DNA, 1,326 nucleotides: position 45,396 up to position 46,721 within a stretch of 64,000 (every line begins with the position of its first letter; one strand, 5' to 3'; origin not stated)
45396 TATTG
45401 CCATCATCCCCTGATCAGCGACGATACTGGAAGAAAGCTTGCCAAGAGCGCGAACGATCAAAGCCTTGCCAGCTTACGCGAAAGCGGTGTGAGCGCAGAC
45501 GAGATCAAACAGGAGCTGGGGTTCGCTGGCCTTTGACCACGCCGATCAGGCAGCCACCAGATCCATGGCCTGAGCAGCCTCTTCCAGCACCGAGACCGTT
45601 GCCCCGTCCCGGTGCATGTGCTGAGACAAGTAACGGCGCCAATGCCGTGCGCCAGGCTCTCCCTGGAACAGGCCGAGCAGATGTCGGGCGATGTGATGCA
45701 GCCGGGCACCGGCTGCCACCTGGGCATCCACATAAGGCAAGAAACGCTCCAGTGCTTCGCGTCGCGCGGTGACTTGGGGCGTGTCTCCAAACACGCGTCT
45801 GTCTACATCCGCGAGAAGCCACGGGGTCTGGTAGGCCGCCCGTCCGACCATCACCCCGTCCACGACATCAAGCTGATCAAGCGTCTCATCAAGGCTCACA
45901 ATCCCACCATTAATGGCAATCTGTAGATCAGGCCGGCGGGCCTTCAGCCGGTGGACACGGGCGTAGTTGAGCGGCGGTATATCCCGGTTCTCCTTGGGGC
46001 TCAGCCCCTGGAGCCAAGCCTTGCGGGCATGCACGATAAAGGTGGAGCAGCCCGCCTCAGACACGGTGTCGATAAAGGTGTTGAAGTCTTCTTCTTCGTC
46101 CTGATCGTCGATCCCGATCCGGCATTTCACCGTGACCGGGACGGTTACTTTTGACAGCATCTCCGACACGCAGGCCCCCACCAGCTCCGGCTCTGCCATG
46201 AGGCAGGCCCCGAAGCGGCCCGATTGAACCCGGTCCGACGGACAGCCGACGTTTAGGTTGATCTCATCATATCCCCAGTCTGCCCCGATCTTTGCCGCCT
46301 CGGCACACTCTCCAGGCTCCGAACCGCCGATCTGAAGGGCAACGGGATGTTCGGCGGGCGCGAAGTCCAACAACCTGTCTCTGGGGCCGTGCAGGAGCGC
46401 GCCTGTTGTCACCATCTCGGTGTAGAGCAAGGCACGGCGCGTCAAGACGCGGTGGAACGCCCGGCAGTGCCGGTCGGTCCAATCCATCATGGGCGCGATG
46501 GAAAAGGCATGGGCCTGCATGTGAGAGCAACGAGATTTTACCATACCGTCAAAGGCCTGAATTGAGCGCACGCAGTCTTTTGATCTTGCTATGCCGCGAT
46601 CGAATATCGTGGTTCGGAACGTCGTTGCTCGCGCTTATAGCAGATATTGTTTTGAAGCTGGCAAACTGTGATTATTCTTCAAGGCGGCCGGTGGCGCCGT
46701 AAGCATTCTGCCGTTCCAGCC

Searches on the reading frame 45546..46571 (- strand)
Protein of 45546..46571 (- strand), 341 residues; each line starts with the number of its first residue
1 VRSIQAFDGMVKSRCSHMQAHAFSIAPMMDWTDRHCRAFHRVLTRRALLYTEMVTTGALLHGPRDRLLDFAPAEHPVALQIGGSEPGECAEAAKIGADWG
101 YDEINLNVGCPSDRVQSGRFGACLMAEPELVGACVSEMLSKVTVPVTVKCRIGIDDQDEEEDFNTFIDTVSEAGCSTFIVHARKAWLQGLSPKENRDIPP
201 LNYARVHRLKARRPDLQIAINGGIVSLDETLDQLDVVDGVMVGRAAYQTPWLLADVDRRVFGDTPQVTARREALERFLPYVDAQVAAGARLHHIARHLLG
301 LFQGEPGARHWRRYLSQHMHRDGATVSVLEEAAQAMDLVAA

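Call 69: search_protein_families(library=pfam, proteins=[window:45546-46571:-], max_evalue=0.00001)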
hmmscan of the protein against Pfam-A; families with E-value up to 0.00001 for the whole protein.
window:45546-46571:- (341 aa): 1 family
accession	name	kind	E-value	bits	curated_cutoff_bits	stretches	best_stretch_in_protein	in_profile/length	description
PF01207.24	Dus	-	4.4e-86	289.2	20.4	1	25-332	2-306/311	Dihydrouridine synthase (Dus)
